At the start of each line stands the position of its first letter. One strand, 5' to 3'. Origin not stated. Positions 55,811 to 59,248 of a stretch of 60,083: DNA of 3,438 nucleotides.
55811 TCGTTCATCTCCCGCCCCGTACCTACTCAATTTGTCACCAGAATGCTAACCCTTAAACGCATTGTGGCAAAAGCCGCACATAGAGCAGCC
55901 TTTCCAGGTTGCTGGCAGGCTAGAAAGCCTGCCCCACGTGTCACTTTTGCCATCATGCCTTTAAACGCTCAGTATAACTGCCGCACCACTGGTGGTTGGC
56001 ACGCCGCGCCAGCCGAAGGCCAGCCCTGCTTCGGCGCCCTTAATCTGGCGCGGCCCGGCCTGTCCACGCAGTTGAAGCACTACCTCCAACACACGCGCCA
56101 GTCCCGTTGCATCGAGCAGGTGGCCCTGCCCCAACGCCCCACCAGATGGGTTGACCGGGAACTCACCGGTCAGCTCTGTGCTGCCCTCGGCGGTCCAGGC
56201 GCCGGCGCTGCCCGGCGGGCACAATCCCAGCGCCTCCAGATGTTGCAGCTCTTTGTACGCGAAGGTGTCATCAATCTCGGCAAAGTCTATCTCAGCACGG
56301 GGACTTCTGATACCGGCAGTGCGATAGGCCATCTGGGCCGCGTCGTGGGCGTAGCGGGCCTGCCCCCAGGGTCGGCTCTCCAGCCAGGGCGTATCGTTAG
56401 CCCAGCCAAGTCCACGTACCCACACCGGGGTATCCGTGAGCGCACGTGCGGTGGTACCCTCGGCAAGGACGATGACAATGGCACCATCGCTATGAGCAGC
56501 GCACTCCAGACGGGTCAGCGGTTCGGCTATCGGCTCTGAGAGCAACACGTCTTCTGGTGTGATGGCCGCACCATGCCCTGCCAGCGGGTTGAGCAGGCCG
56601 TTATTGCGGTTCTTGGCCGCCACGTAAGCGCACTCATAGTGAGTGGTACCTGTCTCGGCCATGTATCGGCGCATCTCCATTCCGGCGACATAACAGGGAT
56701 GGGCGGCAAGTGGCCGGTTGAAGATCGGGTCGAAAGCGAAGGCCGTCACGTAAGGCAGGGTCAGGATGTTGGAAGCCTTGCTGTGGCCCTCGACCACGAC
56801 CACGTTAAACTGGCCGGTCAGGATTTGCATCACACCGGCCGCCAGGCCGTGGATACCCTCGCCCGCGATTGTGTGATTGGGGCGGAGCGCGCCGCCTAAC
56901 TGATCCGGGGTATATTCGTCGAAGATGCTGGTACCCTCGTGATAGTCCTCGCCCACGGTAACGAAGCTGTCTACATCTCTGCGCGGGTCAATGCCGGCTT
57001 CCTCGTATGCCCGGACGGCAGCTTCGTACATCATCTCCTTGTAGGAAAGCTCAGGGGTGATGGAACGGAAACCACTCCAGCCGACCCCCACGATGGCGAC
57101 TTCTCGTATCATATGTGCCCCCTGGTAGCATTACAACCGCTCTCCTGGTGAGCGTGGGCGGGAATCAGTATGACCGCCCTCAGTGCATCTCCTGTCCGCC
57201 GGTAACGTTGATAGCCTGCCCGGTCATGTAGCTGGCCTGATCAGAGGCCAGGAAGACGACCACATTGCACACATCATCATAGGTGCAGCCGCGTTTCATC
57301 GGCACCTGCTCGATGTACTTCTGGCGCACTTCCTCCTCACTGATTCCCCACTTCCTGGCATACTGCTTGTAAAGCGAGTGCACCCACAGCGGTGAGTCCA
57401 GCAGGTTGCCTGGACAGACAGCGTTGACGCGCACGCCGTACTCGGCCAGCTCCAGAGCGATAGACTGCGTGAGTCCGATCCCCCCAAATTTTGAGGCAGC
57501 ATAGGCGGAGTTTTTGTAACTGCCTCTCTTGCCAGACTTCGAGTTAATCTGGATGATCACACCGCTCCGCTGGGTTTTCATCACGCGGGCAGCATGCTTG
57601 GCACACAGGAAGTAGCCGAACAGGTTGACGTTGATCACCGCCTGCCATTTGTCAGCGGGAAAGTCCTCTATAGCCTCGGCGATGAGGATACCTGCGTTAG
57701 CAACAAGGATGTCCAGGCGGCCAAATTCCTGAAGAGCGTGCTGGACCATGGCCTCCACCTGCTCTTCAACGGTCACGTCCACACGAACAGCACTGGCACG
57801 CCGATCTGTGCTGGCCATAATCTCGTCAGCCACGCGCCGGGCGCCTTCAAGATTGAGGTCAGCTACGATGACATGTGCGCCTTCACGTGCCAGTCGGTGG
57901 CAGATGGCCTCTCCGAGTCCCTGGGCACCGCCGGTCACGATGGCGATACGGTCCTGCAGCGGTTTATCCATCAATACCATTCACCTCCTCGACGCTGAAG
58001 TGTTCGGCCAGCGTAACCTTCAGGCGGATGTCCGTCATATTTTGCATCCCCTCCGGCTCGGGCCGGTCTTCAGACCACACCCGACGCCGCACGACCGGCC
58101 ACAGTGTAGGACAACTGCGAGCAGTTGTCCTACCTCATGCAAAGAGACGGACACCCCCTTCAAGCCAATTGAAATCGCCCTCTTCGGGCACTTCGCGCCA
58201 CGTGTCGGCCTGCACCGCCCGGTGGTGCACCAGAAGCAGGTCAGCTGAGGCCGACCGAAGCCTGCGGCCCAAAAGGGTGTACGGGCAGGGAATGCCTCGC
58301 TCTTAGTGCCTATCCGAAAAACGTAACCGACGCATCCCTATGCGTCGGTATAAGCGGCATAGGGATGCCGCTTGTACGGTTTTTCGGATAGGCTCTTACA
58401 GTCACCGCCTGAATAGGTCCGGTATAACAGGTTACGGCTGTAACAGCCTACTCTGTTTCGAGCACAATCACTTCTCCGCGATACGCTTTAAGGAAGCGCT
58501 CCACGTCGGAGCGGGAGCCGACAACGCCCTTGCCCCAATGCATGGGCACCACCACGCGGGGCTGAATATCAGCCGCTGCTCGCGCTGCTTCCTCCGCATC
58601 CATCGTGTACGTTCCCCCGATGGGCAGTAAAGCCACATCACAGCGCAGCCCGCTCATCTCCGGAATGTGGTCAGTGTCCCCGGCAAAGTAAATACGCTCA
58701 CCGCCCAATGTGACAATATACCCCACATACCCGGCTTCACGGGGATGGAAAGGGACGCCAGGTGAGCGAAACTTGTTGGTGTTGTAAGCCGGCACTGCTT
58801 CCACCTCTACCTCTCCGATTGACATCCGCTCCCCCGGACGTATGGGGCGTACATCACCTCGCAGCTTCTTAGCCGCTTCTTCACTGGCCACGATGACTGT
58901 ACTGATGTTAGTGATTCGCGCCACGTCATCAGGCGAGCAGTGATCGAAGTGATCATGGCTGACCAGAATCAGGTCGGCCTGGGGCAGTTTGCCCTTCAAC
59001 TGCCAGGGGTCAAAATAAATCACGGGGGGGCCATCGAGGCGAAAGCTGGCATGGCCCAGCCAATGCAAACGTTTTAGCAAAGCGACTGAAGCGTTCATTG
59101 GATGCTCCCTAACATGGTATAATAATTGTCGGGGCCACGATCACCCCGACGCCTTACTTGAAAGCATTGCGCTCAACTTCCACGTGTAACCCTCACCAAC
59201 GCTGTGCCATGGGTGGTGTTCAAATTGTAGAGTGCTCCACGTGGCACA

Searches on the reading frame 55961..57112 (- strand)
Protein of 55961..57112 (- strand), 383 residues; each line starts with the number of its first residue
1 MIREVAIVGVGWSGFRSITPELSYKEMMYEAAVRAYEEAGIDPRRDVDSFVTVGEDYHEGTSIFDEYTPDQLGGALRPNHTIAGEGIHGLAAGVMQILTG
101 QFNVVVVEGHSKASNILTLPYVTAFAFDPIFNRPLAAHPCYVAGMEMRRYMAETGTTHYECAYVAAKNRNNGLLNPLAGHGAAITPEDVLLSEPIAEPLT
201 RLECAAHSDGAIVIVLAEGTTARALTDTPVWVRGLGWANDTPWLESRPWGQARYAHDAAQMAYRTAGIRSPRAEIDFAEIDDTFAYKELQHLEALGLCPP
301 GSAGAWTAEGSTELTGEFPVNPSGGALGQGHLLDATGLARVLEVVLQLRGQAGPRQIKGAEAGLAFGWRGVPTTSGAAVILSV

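Call 23: search_protein_families(library=pfam, proteins=[window:55961-57112:-])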
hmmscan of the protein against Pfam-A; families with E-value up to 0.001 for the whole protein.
window:55961-57112:- (383 aa): 2 families
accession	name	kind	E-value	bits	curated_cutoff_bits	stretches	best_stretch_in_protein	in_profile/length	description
PF22691.2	Thiolase_C_1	-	3e-33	115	28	1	252-379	17-141/144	Thiolase C-terminal domain-like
PF02803.24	Thiolase_C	-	4.9e-05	23.4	27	1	258-351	27-100/123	Thiolase, C-terminal domain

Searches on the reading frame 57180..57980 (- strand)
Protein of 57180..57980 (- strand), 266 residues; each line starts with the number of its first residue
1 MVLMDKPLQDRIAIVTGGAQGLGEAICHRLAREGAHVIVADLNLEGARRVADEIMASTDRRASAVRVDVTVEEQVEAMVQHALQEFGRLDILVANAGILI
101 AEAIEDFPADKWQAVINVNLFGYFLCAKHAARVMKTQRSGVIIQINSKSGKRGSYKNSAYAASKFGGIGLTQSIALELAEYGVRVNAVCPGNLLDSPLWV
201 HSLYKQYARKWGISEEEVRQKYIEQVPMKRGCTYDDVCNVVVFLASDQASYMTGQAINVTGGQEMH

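Call 23: search_protein_families(library=pfam, proteins=[window:57180-57980:-])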
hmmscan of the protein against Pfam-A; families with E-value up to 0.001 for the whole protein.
window:57180-57980:- (266 aa): 4 families
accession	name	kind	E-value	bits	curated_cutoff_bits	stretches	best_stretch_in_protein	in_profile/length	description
PF00106.31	adh_short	-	1.9e-61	207.4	26.6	1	12-193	2-182/195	short chain dehydrogenase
PF13561.12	adh_short_C2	-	2.8e-58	197.7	27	1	19-262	3-234/236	Enoyl-(Acyl carrier protein) reductase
PF08659.16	KR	-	1.3e-12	48.5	22.6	1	14-163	4-152/180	KR domain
PF23441.1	SDR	-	2.8e-07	30.6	27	1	12-262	9-254/258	SDR-like rossmann domain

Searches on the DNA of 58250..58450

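Call 63: search_rna_families(source=window, start=58250, end=58450, threshold=evalue, max_evalue=1)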
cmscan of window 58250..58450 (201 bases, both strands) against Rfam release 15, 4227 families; matches with E-value up to 1: 2.
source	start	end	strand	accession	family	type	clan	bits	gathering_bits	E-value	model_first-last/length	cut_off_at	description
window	58307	58396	+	RF03368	mir-1822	Gene; miRNA;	-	20.4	73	0.045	1-61/61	no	mir-1822 microRNA precursor family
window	58299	58402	+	RF03443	mir-2131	Gene; miRNA;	-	16.7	92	0.94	1-89/89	no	mir-2131 microRNA precursor family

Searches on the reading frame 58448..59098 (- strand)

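Call 23: search_protein_families(library=pfam, proteins=[window:58448-59098:-])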
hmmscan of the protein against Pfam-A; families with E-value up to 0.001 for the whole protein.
window:58448-59098:- (216 aa): 3 families
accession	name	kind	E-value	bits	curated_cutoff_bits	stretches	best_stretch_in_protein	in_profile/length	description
PF13483.12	Lactamase_B_3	-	6.3e-31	108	24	1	10-187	1-160/160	Beta-lactamase superfamily domain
PF12706.13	Lactamase_B_2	-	6.3e-25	88.4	27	1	30-188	20-200/200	Beta-lactamase superfamily domain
PF00753.33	Lactamase_B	-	5.2e-07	30.2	22.7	1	31-187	34-196/196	Metallo-beta-lactamase superfamily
